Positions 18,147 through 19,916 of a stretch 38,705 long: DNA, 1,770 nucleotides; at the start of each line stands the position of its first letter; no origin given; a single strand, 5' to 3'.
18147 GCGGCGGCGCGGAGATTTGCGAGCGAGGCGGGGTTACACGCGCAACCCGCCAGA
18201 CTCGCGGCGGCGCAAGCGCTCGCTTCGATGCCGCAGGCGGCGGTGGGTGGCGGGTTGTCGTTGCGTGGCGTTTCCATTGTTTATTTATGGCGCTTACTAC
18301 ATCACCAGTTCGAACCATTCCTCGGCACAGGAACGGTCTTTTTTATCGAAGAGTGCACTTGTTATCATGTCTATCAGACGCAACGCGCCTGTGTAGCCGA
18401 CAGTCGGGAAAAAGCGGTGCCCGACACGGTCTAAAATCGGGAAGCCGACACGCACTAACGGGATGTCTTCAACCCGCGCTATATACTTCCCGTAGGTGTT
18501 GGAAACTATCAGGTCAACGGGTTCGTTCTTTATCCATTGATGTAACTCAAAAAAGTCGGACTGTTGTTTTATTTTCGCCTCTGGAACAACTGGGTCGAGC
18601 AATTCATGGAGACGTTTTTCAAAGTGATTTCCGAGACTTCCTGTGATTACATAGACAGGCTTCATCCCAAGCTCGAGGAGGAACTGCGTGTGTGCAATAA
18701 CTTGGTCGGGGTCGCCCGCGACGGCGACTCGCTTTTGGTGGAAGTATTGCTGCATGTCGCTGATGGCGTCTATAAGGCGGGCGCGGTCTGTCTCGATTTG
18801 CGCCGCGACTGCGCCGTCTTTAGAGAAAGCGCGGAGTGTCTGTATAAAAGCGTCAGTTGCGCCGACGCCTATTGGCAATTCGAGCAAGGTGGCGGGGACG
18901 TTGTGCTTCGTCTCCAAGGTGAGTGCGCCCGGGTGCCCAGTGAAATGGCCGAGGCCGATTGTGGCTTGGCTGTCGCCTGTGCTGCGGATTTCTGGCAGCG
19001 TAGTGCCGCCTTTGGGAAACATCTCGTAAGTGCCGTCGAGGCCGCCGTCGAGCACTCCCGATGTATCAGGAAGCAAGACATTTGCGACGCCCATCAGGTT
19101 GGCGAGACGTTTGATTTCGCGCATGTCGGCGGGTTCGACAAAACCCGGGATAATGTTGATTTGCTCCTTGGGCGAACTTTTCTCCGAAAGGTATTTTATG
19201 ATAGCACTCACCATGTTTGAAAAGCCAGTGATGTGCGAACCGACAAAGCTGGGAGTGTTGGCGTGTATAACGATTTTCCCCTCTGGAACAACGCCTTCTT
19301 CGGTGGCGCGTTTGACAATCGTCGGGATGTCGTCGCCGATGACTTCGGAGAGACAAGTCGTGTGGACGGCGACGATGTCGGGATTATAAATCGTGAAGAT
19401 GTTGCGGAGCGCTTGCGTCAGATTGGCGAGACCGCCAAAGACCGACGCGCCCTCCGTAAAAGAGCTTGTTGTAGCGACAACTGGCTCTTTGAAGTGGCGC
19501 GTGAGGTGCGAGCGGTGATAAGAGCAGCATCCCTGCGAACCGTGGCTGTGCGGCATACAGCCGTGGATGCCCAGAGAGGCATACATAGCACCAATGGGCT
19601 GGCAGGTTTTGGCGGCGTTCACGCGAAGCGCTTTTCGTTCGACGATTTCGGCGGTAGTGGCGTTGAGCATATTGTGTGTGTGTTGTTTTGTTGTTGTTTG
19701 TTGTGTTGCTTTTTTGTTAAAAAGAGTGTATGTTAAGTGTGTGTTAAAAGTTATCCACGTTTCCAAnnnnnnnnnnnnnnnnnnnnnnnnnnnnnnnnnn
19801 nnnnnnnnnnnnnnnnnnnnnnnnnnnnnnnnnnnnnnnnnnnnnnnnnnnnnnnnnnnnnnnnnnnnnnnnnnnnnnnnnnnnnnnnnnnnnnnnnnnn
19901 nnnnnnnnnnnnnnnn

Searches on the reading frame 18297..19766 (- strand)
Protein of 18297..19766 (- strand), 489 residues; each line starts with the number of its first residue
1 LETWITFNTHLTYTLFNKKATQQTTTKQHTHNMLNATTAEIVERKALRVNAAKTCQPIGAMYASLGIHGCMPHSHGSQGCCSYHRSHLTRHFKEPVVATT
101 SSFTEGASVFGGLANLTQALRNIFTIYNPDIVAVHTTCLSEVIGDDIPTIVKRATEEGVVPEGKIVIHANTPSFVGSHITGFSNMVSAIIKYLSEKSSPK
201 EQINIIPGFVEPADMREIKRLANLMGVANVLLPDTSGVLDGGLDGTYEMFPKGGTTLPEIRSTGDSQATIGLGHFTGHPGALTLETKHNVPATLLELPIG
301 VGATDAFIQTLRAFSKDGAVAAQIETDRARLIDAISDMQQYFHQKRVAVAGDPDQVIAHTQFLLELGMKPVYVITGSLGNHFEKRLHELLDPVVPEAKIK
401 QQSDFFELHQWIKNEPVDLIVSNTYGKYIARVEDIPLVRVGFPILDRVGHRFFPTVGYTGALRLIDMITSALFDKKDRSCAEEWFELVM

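Call 5: search_protein_families(library=pfam, proteins=[window:18297-19766:-], max_evalue=0.001)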
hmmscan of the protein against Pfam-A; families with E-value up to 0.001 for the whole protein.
window:18297-19766:- (489 aa): 1 family
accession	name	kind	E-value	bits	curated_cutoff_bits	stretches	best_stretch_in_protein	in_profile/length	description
PF00148.24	Oxidored_nitro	-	1.6e-134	449.2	28.6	1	55-472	1-398/399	Nitrogenase component 1 type Oxidoreductase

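Call 6: search_protein_families(library=ncbifam, proteins=[window:18297-19766:-], max_evalue=0.001)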
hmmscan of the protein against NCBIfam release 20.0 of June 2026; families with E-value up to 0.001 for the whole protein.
window:18297-19766:- (489 aa): 17 families
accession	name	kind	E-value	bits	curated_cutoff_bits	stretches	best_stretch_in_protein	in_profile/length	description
TIGR01286.1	nifK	equivalog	3.8e-134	447.9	427.3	1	16-481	30-503/516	nitrogenase molybdenum-iron protein subunit beta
TIGR02932.1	vnfK_nitrog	equivalog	1.3e-89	301.1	873.95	1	49-485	10-453/457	V-containing nitrogenase subunit beta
TIGR02931.1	anfK_nitrog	equivalog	2e-87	293.9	853.85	1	48-485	12-457/461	Fe-only nitrogenase subunit beta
TIGR01285.1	nifN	equivalog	3.6e-87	293.1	326.8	1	43-465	6-423/433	nitrogenase iron-molybdenum cofactor biosynthesis protein NifN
NF011047.0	PRK14477.1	equivalog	1e-84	285.1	1229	1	20-476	464-908/917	bifunctional nitrogenase iron-molybdenum cofactor biosynthesis protein NifEN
TIGR01283.1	nifE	equivalog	4.4e-23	81.6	505.1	2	28-228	19-226/459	nitrogenase iron-molybdenum cofactor biosynthesis protein NifE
TIGR01278.1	DPOR_BchB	equivalog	3.7e-22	78.8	490.35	2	254-471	194-416/512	ferredoxin:protochlorophyllide reductase (ATP-dependent) subunit B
NF002789.0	PRK02910.1-3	equivalog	4.3e-15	55.5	509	1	98-469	54-422/535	ferredoxin:protochlorophyllide reductase (ATP-dependent) subunit B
TIGR03282.1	methan_mark_13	equivalog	4e-11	42.5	268.4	1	75-158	25-105/352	Ni-sirohydrochlorin a,c-diamide reductive cyclase catalytic subunit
TIGR01862.1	N2-ase-Ialpha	subfamily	1.5e-10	40.4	486.05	1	74-228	56-220/444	nitrogenase component I subunit alpha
TIGR01279.1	DPOR_bchN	equivalog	1.9e-10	40.3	419.95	1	115-486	71-405/407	ferredoxin:protochlorophyllide reductase (ATP-dependent) subunit N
TIGR01282.1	nifD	equivalog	2.5e-08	33.1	653.55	1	65-227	60-234/466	nitrogenase molybdenum-iron protein alpha chain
TIGR01284.1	alt_nitrog_alph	subfamily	4.1e-08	32.1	512.8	1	71-226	63-225/457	nitrogenase subunit alpha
NF002768.0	PRK02842.1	equivalog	8.6e-07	28.2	324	1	126-473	94-406/423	ferredoxin:protochlorophyllide reductase (ATP-dependent) subunit N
NF002790.0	PRK02910.1-4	equivalog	3.3e-06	26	912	1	260-467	212-417/530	ferredoxin:protochlorophyllide reductase (ATP-dependent) subunit B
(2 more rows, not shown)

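Call 37: find_homologous_proteins(query=window:18297-19766:-, max_evalue=1e-50)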
Query window:18297-19766:- (489 aa): 7979 proteins with E <= 1e-50 among 8000 candidates; the best 120 are listed.
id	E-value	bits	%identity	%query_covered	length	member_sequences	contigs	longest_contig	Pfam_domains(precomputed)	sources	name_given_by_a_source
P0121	0.0e+0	1038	100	93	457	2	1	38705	PF00148.25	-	-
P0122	5.6e-270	915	87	93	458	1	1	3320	PF00148.25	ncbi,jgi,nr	ncbi:MAG: nitrogenase molybdenum-iron protein subunit beta [Puniceicoccales bacterium]|jgi:nitrogena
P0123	1.5e-267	907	85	93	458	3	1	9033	PF00148.25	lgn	-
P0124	1.1e-264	897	84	93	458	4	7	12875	PF00148.25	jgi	jgi:nitrogenase molybdenum-iron protein beta chain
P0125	3.7e-264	895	84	93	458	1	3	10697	PF00148.25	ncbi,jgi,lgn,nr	ncbi:MAG: nitrogenase molybdenum-iron protein subunit beta [Puniceicoccales bacterium]|jgi:nitrogena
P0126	9.9e-264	894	84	93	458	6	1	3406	PF00148.25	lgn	-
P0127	5.0e-263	892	83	93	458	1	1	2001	PF00148.25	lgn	-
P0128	5.8e-263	891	84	93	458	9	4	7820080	PF00148.25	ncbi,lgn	ncbi:nitrogenase molybdenum-iron protein subunit beta [Termitidicoccus mucosus]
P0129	1.5e-262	890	84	93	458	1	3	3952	PF00148.25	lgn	-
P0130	2.8e-261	886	84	93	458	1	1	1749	PF00148.25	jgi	jgi:nitrogenase molybdenum-iron protein beta chain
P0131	8.0e-261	884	83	93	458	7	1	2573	PF00148.25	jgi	-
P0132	5.1e-256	868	81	93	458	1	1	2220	PF00148.25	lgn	-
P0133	8.4e-256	868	82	93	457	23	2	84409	PF00148.25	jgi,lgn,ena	-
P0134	1.8e-255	867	81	93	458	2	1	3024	PF00148.25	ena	-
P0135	6.0e-255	865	82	93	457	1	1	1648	PF00148.25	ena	-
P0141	3.1e-250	849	80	93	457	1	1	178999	PF00148.25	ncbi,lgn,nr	ncbi:nitrogenase molybdenum-iron protein subunit beta [Opitutaceae bacterium EW11]|nr:nitrogenase mo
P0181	1.5e-224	765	72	93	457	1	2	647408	PF00148.25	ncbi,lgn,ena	-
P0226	1.6e-214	732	70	93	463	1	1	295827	PF00148.25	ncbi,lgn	-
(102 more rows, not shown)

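Call 38: find_encoding_contigs(protein=P0181, flank=8000, max_places=1)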
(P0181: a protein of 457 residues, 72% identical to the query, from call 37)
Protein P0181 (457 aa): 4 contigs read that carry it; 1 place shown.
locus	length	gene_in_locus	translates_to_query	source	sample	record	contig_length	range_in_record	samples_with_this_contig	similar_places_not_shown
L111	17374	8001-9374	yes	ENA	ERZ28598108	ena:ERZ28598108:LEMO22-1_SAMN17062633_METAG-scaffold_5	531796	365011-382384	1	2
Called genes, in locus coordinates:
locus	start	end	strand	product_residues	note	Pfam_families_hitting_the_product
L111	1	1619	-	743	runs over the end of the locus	PF01011:PQQ, PF13360:PQQ_2 (weak), PF13570:Beta-prop_ACSF4 (faint), PF13442:Cytochrome_CBB3, PF01011:PQQ, PF13360:PQQ_2 (weak)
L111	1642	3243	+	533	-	PF01590:GAF, PF13185:GAF_2, PF00158:Sigma54_activat, PF14532:Sigma54_activ_2, PF07728:AAA_5 (weak), PF25601:AAA_lid_14, PF02954:HTH_8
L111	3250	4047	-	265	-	PF07357:DRAT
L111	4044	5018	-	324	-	PF03747:ADP_ribosyl_GH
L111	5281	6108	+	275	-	PF00142:Fer4_NifH, PF01656:CbiA, PF02374:ArsA_ATPase (faint), PF10609:ParA (weak), PF13614:AAA_31 (weak)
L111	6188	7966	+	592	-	PF00148:Oxidored_nitro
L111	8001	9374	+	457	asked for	PF00148:Oxidored_nitro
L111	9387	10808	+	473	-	PF00148:Oxidored_nitro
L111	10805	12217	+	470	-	PF00148:Oxidored_nitro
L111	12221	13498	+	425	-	PF04055:Radical_SAM, PF02579:Nitro_FeMo-Co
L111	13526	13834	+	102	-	-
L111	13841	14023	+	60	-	PF13237:Fer4_10, PF00037:Fer4, PF12797:Fer4_2 (weak), PF12837:Fer4_6 (weak), PF14697:Fer4_21, PF12838:Fer4_7, PF13187:Fer4_9, PF00037:Fer4 (weak), +5 more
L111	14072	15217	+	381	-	PF00682:HMGL-like, PF22617:HCS_D2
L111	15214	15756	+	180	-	-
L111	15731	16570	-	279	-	PF04333:MlaA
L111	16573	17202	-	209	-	PF05494:MlaC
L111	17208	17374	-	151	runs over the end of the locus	PF02470:MlaD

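Call 39: find_encoding_contigs(protein=P0226, flank=8000, max_places=1)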
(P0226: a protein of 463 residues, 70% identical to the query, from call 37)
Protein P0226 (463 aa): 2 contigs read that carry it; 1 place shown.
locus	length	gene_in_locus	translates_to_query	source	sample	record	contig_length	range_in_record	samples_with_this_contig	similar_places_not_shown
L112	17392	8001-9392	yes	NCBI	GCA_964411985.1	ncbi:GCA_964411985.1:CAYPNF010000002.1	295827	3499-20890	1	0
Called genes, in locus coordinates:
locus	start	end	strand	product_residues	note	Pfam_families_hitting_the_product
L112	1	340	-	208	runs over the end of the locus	PF00528:BPD_transp_1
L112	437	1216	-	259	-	PF13531:SBP_bac_11, PF01547:SBP_bac_1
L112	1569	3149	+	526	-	PF01590:GAF, PF13185:GAF_2, PF00158:Sigma54_activat, PF14532:Sigma54_activ_2, PF07728:AAA_5, PF25601:AAA_lid_14, PF02954:HTH_8 (weak)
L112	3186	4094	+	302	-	PF03747:ADP_ribosyl_GH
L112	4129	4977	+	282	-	PF07357:DRAT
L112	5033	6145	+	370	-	PF00142:Fer4_NifH, PF01656:CbiA, PF02374:ArsA_ATPase (weak), PF10609:ParA (weak), PF13614:AAA_31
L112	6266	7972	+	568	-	PF00148:Oxidored_nitro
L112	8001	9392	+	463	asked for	PF00148:Oxidored_nitro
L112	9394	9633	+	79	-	PF03459:TOBE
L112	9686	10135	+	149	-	PF00583:Acetyltransf_1, PF13673:Acetyltransf_10 (weak), PF13508:Acetyltransf_7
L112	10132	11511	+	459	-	PF00148:Oxidored_nitro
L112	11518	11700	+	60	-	-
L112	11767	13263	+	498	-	PF00148:Oxidored_nitro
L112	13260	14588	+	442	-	PF04055:Radical_SAM, PF02579:Nitro_FeMo-Co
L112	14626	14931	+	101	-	-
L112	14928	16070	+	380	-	PF00682:HMGL-like, PF22617:HCS_D2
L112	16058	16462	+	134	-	-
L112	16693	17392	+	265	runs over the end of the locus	PF00702:Hydrolase, PF13344:Hydrolase_6, PF13419:HAD_2 (weak), PF13242:Hydrolase_like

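Call 40: find_encoding_contigs(protein=P0141, flank=8000, max_places=1)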
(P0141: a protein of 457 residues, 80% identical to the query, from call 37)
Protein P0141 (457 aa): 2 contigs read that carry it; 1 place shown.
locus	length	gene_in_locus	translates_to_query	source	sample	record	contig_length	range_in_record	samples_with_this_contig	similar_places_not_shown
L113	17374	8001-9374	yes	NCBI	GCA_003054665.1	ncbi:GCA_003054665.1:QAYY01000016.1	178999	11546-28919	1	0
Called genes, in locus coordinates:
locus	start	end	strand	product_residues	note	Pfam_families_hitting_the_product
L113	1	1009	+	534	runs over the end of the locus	PF01590:GAF, PF13185:GAF_2, PF00158:Sigma54_activat, PF14532:Sigma54_activ_2, PF07728:AAA_5 (weak), PF25601:AAA_lid_14, PF02954:HTH_8 (weak)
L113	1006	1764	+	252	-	PF13531:SBP_bac_11, PF01547:SBP_bac_1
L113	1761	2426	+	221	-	PF00528:BPD_transp_1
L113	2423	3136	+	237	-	PF13476:AAA_23 (weak), PF00005:ABC_tran, PF13304:AAA_21 (faint)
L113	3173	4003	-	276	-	PF07357:DRAT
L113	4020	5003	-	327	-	PF03747:ADP_ribosyl_GH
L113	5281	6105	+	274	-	PF00142:Fer4_NifH, PF01656:CbiA, PF10609:ParA (faint), PF13614:AAA_31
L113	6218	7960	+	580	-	PF00148:Oxidored_nitro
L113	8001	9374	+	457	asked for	PF00148:Oxidored_nitro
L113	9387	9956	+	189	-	PF00583:Acetyltransf_1, PF13508:Acetyltransf_7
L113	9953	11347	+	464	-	PF00148:Oxidored_nitro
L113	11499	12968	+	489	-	PF00148:Oxidored_nitro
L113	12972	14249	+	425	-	PF04055:Radical_SAM, PF02579:Nitro_FeMo-Co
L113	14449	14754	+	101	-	-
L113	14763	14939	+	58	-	PF12797:Fer4_2 (weak), PF13237:Fer4_10, PF00037:Fer4, PF12837:Fer4_6 (weak), PF12838:Fer4_7, PF13187:Fer4_9, PF12797:Fer4_2 (weak), PF00037:Fer4, +8 more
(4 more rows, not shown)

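Call 55: find_homologous_proteins(query=L112:9686-10135:+, max_evalue=1e-20)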
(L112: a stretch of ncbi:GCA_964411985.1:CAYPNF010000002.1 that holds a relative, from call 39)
Query L112:9686-10135:+ (149 aa): 1327 proteins with E <= 1e-20 among 1494 candidates; the best 120 are listed.
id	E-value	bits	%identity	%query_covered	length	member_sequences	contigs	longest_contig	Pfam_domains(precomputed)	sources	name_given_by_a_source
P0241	3.4e-91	321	100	100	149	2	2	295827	PF13673.14,PF13508.14,PF00583.32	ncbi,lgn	-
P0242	2.2e-82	292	91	100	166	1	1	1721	PF13508.14,PF00583.32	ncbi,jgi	jgi:GNAT superfamily N-acetyltransferase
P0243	3.0e-64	233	75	95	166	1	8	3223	PF13673.14,PF13508.14,PF00583.32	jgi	-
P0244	5.3e-64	233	74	98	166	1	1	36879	PF13673.14,PF13508.14,PF00583.32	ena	-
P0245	1.0e-63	232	76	95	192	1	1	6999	PF13673.14,PF13508.14,PF00583.32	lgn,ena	-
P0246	1.8e-63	231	73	98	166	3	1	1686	PF13673.14,PF13508.14,PF00583.32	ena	-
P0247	2.4e-63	230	74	98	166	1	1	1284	PF13673.14,PF13508.14,PF00583.32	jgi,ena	-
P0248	2.7e-63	230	76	95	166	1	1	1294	PF13673.14,PF13508.14,PF00583.32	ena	-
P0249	8.1e-63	229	73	98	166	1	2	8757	PF13673.14,PF13508.14,PF00583.32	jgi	jgi:GNAT superfamily N-acetyltransferase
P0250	9.0e-63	229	74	95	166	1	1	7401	PF13673.14,PF13508.14,PF00583.32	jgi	jgi:GNAT superfamily N-acetyltransferase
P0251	1.4e-62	228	72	100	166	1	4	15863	PF13673.14,PF13508.14,PF00583.32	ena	-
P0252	1.7e-62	228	73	98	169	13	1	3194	PF13673.14,PF13508.14,PF00583.32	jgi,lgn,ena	-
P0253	2.7e-62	227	75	98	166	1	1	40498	PF13673.14,PF13508.14,PF00583.32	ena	-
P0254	7.0e-62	226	75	94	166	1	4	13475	PF13673.14,PF13508.14,PF00583.32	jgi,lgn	-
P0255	8.5e-62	225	73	98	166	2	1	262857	PF13673.14,PF13508.14,PF00583.32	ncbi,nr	ncbi:MAG TPA: GNAT family N-acetyltransferase [Candidatus Aquilonibacter sp.]|nr:GNAT family N-acety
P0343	3.2e-55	204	68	95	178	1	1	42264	PF13508.14,PF00583.32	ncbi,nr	ncbi:MAG: GNAT family N-acetyltransferase [Verrucomicrobiales bacterium]|nr:GNAT family N-acetyltran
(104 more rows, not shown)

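Call 58: find_encoding_contigs(protein=P0255, flank=8000, max_places=1)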
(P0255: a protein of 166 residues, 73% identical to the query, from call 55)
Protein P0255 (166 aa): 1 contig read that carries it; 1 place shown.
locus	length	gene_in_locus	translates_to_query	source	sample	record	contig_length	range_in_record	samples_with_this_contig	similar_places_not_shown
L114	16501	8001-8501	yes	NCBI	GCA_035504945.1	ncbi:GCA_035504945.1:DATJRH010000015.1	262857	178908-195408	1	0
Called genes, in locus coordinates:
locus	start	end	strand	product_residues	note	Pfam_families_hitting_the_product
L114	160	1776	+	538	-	PF01590:GAF, PF13185:GAF_2, PF00158:Sigma54_activat, PF14532:Sigma54_activ_2, PF07728:AAA_5 (weak), PF25601:AAA_lid_14, PF02954:HTH_8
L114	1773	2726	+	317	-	PF03747:ADP_ribosyl_GH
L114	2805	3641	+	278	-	PF07357:DRAT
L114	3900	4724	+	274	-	PF00142:Fer4_NifH, PF01656:CbiA, PF02374:ArsA_ATPase (weak), PF10609:ParA (weak), PF13614:AAA_31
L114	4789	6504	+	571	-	PF00148:Oxidored_nitro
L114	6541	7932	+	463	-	PF00148:Oxidored_nitro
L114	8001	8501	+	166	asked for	PF00583:Acetyltransf_1, PF13673:Acetyltransf_10 (weak), PF13508:Acetyltransf_7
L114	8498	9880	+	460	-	PF00148:Oxidored_nitro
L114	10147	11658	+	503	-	PF00148:Oxidored_nitro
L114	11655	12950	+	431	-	PF04055:Radical_SAM, PF02579:Nitro_FeMo-Co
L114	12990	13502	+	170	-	PF00210:Ferritin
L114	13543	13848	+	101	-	-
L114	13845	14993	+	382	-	PF00682:HMGL-like, PF22617:HCS_D2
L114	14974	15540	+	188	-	-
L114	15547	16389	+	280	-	-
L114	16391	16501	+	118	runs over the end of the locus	PF03459:TOBE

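Call 59: find_encoding_contigs(protein=P0343, flank=8000, max_places=1)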
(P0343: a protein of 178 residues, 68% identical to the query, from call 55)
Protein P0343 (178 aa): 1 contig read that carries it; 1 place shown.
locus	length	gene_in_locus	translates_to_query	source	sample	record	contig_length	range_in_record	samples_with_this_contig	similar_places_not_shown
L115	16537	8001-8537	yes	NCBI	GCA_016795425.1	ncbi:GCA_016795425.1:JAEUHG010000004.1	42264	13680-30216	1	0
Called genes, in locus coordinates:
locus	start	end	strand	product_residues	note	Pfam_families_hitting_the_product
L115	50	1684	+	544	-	PF01590:GAF, PF13185:GAF_2, PF00158:Sigma54_activat, PF14532:Sigma54_activ_2, PF07728:AAA_5 (weak), PF25601:AAA_lid_14, PF02954:HTH_8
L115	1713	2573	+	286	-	PF03747:ADP_ribosyl_GH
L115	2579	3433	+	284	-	PF07357:DRAT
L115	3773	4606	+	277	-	PF00142:Fer4_NifH, PF01656:CbiA, PF02374:ArsA_ATPase (weak), PF10609:ParA (weak), PF13614:AAA_31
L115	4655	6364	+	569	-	PF00148:Oxidored_nitro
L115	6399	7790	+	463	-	PF00148:Oxidored_nitro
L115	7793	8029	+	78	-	PF03459:TOBE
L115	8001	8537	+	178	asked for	PF00583:Acetyltransf_1, PF13508:Acetyltransf_7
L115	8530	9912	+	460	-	PF00148:Oxidored_nitro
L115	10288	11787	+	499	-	PF00148:Oxidored_nitro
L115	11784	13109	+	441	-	PF04055:Radical_SAM, PF02579:Nitro_FeMo-Co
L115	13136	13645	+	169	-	PF00210:Ferritin, PF02915:Rubrerythrin (weak)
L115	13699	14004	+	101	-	-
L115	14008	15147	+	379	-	PF00682:HMGL-like, PF22617:HCS_D2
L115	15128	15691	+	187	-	-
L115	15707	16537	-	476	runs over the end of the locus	PF13360:PQQ_2 (weak), PF13570:Beta-prop_ACSF4 (faint)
